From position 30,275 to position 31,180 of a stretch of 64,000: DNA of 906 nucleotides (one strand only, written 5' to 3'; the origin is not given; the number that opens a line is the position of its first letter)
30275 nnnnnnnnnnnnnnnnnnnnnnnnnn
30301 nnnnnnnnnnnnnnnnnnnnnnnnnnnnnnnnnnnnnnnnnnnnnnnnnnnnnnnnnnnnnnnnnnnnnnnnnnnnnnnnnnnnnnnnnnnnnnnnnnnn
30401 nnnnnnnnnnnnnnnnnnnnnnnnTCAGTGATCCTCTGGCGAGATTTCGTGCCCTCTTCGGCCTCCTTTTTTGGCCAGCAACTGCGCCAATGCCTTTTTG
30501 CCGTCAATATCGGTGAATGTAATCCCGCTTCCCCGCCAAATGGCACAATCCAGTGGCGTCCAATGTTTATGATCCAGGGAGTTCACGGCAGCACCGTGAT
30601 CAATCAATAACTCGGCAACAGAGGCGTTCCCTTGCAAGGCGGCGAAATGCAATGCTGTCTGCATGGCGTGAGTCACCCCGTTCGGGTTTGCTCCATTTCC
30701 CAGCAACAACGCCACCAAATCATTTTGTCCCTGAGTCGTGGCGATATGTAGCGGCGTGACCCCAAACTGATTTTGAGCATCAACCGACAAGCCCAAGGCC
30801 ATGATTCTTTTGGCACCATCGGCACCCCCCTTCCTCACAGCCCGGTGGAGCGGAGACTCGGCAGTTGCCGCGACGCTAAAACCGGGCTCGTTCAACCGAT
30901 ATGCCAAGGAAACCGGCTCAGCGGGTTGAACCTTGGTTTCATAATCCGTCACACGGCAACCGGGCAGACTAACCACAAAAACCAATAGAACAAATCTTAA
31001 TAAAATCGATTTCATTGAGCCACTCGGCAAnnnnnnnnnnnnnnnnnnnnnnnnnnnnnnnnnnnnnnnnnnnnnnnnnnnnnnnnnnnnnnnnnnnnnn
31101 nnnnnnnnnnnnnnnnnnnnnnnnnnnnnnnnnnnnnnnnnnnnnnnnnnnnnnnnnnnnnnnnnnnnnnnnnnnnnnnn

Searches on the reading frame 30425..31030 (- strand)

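Call 12: search_protein_families(library=pfam, proteins=[window:30425-31030:-], max_evalue=0.001)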
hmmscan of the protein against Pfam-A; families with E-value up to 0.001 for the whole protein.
window:30425-31030:- (201 aa): 6 families
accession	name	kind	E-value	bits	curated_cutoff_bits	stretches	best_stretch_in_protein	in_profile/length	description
PF12796.13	Ank_2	-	3.2e-19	69.7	27.3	2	124-168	30-72/90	Ankyrin repeats (3 copies)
PF00023.36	Ank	-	1.1e-18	66.6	21.1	2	90-118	2-30/33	Ankyrin repeat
PF13637.12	Ank_4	-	1.7e-18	66.7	22.7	2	101-143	8-50/50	Ankyrin repeats (many copies)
PF13857.12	Ank_5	-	7.1e-16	58.6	27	2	124-163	17-56/56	Ankyrin repeats (many copies)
PF13606.12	Ank_3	-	1.4e-14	53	22.3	1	124-150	3-29/30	Ankyrin repeat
PF24521.3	Ank_KRIT1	-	1.7e-05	25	80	1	57-151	18-113/149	KRIT1 ankyrin-repeats domain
